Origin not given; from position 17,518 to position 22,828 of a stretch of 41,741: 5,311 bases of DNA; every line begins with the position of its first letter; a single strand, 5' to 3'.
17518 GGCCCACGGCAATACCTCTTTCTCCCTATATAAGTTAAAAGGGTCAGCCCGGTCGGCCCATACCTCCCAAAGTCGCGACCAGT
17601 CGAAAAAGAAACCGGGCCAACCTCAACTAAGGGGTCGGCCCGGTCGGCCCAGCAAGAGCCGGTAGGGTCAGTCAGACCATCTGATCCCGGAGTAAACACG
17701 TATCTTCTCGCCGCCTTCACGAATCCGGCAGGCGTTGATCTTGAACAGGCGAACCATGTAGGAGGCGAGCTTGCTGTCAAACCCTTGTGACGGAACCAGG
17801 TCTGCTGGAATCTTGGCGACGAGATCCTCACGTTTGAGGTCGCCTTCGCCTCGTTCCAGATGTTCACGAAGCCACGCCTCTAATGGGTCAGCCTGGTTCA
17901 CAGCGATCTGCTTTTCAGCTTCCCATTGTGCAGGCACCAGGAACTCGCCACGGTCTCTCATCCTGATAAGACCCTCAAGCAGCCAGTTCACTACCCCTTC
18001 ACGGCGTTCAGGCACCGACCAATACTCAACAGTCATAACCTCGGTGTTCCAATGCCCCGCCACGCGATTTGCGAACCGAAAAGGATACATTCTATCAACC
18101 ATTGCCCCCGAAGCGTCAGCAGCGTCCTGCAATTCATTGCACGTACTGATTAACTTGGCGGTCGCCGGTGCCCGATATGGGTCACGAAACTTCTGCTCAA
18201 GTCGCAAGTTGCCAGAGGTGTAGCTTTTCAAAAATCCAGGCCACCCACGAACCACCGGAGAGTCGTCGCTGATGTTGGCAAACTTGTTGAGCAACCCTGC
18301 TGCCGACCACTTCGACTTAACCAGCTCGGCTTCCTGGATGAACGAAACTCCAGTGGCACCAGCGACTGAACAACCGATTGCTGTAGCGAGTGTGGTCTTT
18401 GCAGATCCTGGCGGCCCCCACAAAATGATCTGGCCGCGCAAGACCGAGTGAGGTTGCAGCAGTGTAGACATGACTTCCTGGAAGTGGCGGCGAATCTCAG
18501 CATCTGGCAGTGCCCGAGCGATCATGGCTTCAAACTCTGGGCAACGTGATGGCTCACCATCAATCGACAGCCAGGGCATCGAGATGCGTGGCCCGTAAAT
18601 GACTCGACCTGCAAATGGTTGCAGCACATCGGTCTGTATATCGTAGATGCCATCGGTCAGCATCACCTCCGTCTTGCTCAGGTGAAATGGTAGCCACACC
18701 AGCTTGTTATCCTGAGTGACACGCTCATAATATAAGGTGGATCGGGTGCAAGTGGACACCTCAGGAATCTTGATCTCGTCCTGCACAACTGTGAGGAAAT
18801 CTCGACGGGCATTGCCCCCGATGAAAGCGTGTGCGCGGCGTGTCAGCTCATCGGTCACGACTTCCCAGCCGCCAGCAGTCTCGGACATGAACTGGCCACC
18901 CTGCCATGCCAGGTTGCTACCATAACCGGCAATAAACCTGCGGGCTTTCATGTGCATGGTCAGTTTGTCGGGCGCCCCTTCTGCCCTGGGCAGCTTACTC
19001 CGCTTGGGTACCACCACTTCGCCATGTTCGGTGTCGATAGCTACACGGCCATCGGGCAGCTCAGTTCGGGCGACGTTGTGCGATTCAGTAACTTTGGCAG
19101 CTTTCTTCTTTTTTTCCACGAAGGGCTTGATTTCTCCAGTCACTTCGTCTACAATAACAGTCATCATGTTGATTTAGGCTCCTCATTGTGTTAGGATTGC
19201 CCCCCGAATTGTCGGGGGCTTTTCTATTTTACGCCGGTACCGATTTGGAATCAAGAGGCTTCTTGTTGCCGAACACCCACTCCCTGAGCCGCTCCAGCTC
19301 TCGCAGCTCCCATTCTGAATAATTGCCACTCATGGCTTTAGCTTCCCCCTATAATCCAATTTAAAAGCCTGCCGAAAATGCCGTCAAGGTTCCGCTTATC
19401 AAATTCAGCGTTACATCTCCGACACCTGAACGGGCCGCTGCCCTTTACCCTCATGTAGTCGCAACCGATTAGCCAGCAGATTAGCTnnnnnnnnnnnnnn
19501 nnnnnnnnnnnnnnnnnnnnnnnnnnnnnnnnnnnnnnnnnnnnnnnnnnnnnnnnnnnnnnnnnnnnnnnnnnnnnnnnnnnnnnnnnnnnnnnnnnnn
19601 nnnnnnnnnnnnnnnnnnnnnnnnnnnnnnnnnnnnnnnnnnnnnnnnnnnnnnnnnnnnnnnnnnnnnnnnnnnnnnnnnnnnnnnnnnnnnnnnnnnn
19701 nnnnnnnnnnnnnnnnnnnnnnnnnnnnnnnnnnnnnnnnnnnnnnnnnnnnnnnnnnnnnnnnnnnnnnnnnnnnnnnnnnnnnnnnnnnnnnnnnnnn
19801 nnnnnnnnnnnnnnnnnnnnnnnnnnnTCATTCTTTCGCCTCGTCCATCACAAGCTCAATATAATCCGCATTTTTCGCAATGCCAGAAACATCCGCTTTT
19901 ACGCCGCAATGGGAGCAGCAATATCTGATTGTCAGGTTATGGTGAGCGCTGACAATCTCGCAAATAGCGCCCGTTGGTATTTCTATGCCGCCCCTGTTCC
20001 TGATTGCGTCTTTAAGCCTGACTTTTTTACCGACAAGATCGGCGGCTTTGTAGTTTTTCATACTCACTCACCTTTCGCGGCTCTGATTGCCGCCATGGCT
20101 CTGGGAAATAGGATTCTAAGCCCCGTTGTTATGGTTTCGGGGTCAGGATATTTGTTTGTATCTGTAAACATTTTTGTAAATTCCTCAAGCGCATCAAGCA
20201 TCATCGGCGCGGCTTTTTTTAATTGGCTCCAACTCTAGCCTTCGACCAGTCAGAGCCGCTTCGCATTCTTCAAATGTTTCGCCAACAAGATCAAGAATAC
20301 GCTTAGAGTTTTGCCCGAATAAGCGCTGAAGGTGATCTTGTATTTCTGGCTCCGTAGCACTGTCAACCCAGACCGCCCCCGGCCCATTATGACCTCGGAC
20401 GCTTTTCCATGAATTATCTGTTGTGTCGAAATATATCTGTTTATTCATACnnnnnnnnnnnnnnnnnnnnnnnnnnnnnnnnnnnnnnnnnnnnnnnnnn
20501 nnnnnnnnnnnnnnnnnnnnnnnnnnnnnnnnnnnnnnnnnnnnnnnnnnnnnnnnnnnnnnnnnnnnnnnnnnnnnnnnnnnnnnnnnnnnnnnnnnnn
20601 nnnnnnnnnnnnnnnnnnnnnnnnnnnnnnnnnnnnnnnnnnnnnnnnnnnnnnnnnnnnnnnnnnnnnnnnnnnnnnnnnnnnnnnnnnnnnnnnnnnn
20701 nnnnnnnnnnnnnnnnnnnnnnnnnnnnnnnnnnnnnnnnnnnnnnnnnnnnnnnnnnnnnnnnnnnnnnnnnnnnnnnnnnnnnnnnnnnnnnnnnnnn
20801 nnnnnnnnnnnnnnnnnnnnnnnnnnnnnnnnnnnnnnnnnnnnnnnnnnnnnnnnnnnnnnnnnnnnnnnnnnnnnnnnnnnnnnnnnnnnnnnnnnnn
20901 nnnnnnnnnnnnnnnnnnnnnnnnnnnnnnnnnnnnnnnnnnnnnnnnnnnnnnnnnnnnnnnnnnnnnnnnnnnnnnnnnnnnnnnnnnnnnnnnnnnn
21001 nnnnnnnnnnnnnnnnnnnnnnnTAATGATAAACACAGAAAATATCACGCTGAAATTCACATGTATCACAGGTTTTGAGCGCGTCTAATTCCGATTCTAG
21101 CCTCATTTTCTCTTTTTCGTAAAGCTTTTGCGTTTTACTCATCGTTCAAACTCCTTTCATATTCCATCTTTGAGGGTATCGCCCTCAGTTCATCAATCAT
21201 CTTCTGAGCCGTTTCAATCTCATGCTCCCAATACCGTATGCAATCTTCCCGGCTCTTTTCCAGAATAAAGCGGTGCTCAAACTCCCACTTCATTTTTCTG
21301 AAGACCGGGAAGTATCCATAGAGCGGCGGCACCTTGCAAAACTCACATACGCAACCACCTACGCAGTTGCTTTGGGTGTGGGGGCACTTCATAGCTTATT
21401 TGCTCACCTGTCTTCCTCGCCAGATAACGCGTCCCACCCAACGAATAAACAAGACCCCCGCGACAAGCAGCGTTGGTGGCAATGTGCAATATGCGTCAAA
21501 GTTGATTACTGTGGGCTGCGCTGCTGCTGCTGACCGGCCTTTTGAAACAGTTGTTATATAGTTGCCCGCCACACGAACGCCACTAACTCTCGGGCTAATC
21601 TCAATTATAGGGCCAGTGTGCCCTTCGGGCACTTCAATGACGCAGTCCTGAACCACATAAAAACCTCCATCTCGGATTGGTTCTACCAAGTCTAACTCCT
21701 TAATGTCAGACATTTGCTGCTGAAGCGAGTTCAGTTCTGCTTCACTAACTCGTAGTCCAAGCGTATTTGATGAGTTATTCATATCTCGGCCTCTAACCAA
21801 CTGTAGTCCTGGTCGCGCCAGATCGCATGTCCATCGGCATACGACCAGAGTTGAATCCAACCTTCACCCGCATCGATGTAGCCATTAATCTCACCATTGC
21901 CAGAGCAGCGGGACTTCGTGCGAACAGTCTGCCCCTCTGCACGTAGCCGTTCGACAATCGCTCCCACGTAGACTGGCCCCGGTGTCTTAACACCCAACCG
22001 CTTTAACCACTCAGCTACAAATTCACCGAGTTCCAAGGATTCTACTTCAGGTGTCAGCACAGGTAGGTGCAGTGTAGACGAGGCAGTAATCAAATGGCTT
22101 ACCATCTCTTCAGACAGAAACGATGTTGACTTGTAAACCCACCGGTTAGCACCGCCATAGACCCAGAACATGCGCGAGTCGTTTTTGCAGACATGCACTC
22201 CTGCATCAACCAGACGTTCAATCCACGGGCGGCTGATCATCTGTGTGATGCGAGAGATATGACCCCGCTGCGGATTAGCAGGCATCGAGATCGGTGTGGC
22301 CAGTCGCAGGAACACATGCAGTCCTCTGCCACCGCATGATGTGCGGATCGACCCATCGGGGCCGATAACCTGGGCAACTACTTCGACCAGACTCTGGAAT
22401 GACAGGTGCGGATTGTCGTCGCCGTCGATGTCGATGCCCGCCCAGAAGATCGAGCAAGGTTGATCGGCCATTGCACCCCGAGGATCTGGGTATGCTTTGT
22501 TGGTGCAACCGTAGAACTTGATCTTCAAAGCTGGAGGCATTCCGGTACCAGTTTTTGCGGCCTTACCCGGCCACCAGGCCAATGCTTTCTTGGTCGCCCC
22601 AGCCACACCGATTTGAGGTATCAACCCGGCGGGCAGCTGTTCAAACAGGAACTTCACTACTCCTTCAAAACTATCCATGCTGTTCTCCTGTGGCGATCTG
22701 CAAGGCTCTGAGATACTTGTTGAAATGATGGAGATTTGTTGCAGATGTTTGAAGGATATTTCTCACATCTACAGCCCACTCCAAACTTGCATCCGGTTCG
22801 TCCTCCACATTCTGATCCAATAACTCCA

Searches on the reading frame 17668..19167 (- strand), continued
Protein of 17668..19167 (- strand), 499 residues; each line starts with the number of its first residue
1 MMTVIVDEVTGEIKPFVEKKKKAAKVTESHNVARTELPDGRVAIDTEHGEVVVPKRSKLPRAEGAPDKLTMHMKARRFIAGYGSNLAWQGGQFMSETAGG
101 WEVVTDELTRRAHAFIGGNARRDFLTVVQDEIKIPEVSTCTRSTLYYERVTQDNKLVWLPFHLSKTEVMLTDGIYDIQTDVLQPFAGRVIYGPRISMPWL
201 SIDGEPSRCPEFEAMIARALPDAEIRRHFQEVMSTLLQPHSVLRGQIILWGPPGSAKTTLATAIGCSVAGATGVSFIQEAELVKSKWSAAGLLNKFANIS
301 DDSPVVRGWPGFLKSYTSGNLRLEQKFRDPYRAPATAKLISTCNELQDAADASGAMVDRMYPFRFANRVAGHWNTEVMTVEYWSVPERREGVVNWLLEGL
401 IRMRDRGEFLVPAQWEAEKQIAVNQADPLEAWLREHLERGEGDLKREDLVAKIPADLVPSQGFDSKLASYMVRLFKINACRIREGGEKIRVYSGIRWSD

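Call 52: fold_search(model_id=the predicted structure, library=pdb)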
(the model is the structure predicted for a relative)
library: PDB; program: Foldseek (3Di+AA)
matches with E <= 10: 1347; with E <= 0.001: 269
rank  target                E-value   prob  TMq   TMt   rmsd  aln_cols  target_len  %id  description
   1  7ola_A                1.9e-15  1.00  0.51  0.57   5.3       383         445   15  Structure of Primase-Helicase in SaPI5 (released 2022-07-13)
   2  7ola_B                1.0e-14  1.00  0.52  0.58   4.9       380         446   15  Structure of Primase-Helicase in SaPI5 (released 2022-07-13)
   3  7ola_C                2.3e-14  1.00  0.55  0.63   5.9       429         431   14  Structure of Primase-Helicase in SaPI5 (released 2022-07-13)
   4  7ola_D                2.4e-14  1.00  0.53  0.68   4.6       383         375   14  Structure of Primase-Helicase in SaPI5 (released 2022-07-13)
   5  7om0_A                4.0e-14  1.00  0.56  0.62   5.8       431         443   14  Structure of Primase-Helicase in SaPI5 (released 2022-07-13)
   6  7om0_D                1.1e-13  1.00  0.54  0.60   5.9       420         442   14  Structure of Primase-Helicase in SaPI5 (released 2022-07-13)
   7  7ola_F                6.7e-13  1.00  0.45  0.61   6.1       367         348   14  Structure of Primase-Helicase in SaPI5 (released 2022-07-13)
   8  8iqi_A                1.5e-12  1.00  0.53  0.32  10.0       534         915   11  Structure of Full-Length AsfvPrimPol in Complex-Form (released 2023-07-26)
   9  8iqi_C                2.3e-12  1.00  0.53  0.32   8.7       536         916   13  Structure of Full-Length AsfvPrimPol in Complex-Form (released 2023-07-26)
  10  8iqi_B                6.2e-12  1.00  0.53  0.32   8.4       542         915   12  Structure of Full-Length AsfvPrimPol in Complex-Form (released 2023-07-26)
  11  6k9c_B                6.9e-12  1.00  0.41  0.49  10.4       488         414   12  The apo structure of NrS-1 C terminal region (305-718) (released 2020-04-08)
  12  9im2_C                7.3e-12  1.00  0.48  0.37   9.9       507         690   12  The Cryo-EM structure of MPXV E5 in complex with ssDNA in intermediate state 3 (released 2025-06-18)
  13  7ola_E                1.3e-11  1.00  0.47  0.65   5.0       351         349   14  Structure of Primase-Helicase in SaPI5 (released 2022-07-13)
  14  6lrb_F                1.3e-11  1.00  0.42  0.49  13.7       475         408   13  The A form apo structure of NrS-1 C terminal region-CTR (released 2020-04-08)
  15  8apl_A                1.8e-11  1.00  0.48  0.52   9.8       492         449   12  Vaccinia virus DNA helicase D5 residues 323-785 hexamer with bound DNA processed in C6 (released 2022-11-09)
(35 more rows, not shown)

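Call 53: find_encoding_contigs(protein=P0002, flank=3000, max_places=3)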
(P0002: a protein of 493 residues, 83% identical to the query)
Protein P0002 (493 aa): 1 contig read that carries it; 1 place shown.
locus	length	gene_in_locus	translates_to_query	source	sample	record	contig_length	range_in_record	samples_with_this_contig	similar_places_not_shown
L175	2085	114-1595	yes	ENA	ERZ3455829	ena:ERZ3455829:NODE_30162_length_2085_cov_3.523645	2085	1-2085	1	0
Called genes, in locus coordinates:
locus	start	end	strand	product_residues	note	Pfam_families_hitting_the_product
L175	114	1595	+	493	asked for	PF19263:DUF5906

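Call 54: find_encoding_contigs(protein=P0005, flank=4000, max_places=2)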
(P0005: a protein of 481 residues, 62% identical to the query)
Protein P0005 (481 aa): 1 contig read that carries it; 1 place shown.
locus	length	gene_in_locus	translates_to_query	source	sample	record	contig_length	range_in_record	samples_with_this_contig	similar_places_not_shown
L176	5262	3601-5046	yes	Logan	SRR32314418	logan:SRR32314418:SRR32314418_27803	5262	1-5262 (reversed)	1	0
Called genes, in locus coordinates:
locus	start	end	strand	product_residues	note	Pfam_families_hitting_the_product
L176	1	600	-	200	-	?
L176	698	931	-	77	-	-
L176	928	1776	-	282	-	-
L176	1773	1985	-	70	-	PF07878:RHH_5 (weak)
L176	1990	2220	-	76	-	-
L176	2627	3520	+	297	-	-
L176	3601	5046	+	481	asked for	PF19263:DUF5906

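Call 55: find_encoding_contigs(protein=P0004, flank=3000, max_places=2)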
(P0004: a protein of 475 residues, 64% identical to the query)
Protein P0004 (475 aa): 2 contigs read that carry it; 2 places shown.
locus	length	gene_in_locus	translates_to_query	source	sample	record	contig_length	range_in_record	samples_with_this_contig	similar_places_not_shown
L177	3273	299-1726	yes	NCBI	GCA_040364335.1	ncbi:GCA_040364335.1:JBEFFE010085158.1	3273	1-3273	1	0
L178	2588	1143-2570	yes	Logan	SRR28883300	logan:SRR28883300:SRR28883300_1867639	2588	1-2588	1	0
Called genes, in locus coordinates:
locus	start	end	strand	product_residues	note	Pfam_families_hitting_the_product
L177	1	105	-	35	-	?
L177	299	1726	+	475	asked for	PF19263:DUF5906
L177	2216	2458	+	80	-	-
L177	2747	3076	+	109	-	-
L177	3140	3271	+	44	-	?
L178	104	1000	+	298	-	-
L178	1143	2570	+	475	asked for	PF19263:DUF5906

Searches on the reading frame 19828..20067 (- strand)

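Call 47: search_protein_families(library=pfam, proteins=[window:19828-20067:-], max_evalue=0.05)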
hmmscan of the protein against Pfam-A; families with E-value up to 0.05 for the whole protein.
window:19828-20067:- (79 aa): 1 family
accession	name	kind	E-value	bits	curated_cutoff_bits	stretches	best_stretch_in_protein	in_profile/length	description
PF16988.10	Vps36-NZF-N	-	0.039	13.8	27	0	50-69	35-54/65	Vacuolar protein sorting 36 NZF-N zinc-finger domain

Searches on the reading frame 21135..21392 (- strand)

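Call 47: search_protein_families(library=pfam, proteins=[window:21135-21392:-], max_evalue=0.05)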
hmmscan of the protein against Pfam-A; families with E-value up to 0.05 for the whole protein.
window:21135-21392:- (85 aa): 1 family
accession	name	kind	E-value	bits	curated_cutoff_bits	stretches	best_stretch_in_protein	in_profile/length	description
PF02977.21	CarbpepA_inh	-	0.022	15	25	1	5-21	13-31/46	Carboxypeptidase A inhibitor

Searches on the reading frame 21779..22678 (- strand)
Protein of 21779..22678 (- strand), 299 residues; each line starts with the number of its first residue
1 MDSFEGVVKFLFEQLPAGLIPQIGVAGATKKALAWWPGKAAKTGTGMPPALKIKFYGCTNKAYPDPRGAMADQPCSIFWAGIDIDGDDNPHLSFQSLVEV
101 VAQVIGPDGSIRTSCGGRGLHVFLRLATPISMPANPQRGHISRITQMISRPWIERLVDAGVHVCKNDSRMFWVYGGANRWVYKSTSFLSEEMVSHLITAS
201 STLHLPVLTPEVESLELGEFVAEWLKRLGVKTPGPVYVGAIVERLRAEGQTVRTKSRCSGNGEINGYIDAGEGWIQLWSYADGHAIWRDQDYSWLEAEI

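Call 8: search_protein_families(library=pfam, proteins=[window:21779-22678:-], max_evalue=0.01)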
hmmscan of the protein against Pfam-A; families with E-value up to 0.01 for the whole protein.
window:21779-22678:- (299 aa): 0 families

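Call 9: search_protein_families(library=phrogs, proteins=[window:21779-22678:-], max_evalue=0.001)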
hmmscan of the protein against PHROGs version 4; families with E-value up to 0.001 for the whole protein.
window:21779-22678:- (299 aa): 0 families

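Call 61: find_homologous_proteins(query=window:21779-22678:-, max_evalue=0.00001)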
Query window:21779-22678:- (299 aa): 14 proteins with E <= 0.00001 among 996 candidates.
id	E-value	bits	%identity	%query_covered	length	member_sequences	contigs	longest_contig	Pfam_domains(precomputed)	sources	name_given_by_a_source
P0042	1.7e-205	700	100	100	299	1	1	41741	-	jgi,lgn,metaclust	metaclust:\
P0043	3.9e-162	557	80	100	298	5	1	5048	-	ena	-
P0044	4.0e-105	370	55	97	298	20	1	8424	-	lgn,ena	-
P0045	1.3e-101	358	54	97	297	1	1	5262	-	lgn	-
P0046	1.3e-101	358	54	97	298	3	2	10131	-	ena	-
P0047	1.2e-100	355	54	97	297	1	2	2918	-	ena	-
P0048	1.4e-98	348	54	97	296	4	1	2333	-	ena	-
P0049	9.1e-93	329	50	100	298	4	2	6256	-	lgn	-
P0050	2.8e-92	328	52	97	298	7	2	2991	-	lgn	-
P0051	8.2e-87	310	51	97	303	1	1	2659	-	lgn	-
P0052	1.7e-77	279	47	97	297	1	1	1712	-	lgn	-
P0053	1.1e-75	273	48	97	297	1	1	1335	-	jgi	-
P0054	6.1e-72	261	44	97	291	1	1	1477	-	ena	-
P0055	1.3e-65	240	44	95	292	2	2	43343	-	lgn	-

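Call 68: predict_structure(alignment_id=A3)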
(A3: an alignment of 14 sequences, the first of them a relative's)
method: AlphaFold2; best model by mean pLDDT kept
length: 299 residues; sequences in the alignment: 14
mean_pLDDT: 86.2   pTM: 0.80
mean pLDDT of the five models: 86.2, 84.8, 80.6, 77.6, 75.3
residues with pLDDT >= 90: 161; 70-90: 100; 50-70: 35; < 50: 3
segments of 3 or more residues with pLDDT < 50: 297-299
pLDDT, mean of each block of 10 residues (from residue 1): 84 93 90 91 77 89 94 96 88 87 92 81 96 93 94 93 91 75 92 85 60 77 93 90 93 77 85 86 87 56
secondary structure, 60 per line:
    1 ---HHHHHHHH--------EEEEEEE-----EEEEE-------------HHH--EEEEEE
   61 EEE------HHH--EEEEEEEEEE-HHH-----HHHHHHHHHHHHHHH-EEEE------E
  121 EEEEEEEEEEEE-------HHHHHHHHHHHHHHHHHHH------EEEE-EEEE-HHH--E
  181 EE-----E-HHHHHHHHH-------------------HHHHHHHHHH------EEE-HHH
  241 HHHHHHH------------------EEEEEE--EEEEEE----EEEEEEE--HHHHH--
elements in order: H4-11 E20-26 E32-36 E55-63 E75-84 H94-108 E110-113 E120-132 H140-158 E165-168 E170-173 E180-182 H190-198 H218-227 E234-236 H238-247 E266-271 E274-279 E284-290 H293-297

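Call 71: fold_search(model_id=the predicted structure, library=pdb)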
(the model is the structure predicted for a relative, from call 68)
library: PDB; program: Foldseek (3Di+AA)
matches with E <= 10: 444; with E <= 0.001: 1
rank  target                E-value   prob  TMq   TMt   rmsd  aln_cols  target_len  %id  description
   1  6zp9_A                6.8e-04  1.00  0.38  0.55   5.4       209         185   11  Cyanophage S-2L Primase-Polymerase (PrimPol), AEP domain (PP-N190) (released 2021-03-03)
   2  2iru_A                1.2e-03  0.93  0.30  0.31  12.9       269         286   13  Crystal Structure of the Polymerase Domain from Mycobacterium tuberculosis Ligase D (released 2007-01-02)
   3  2r9l_B                1.4e-03  0.84  0.27  0.28  12.4       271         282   13  Polymerase Domain from Mycobacterium tuberculosis Ligase D in complex with DNA (released 2008-01-08)
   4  2r9l_A                1.8e-03  0.82  0.27  0.28  12.4       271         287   14  Polymerase Domain from Mycobacterium tuberculosis Ligase D in complex with DNA (released 2008-01-08)
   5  2iry_A                9.8e-03  0.72  0.30  0.31  12.0       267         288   13  Crystal Structure of the Polymerase Domain from Mycobacterium tuberculosis Ligase D with dGTP and Manganese. (released 2007-01-02)
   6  4mky_A                1.1e-02  0.72  0.28  0.29   9.8       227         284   13  Polymerase Domain from Mycobacterium tuberculosis Ligase D in complex with an annealed double-strand DNA break. (released 2013-12-11)
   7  2dvk                  1.9e-02  0.12  0.11  0.16  17.7       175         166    7  Crystal Structure of Hypothetical protein from Aeropyrum pernix (released 2007-01-31)
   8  5op0_A                2.3e-02  0.90  0.29  0.27   5.5       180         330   13  Structure of Prim-PolC from Mycobacterium smegmatis (released 2017-11-15)
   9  2irx                  2.9e-02  0.60  0.30  0.31   9.2       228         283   13  Crystal Structure of the Polymerase Domain from Mycobacterium tuberculosis Ligase D with GTP and Manganese. (released 2007-01-02)
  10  2iru_B                3.3e-02  0.57  0.30  0.31   9.3       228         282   14  Crystal Structure of the Polymerase Domain from Mycobacterium tuberculosis Ligase D (released 2007-01-02)
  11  2iry_B                3.5e-02  0.72  0.33  0.35  10.7       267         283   15  Crystal Structure of the Polymerase Domain from Mycobacterium tuberculosis Ligase D with dGTP and Manganese. (released 2007-01-02)
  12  3pky_B                7.3e-02  0.54  0.32  0.33   8.4       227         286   14  Polymerase Domain from Mycobacterium tuberculosis Ligase D in complex with DNA, UTP and Manganese. (released 2011-02-16)
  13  3dnh_B                1.5e-01  0.05  0.12  0.14  16.3       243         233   10  The crystal structure of the protein Atu2129 (unknown function) from Agrobacterium tumefaciens str. C58 (released 2008-09-02)
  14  2it2_B                1.8e-01  0.04  0.10  0.13  14.8       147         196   10  Structure of PH1069 protein from Pyrococcus horikoshii (released 2007-11-13)
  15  1wc1_B                2.0e-01  0.10  0.15  0.20  12.2       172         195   10  Soluble adenylyl cyclase CyaC from S. platensis in complex with Rp- ATPalphaS (released 2004-12-20)
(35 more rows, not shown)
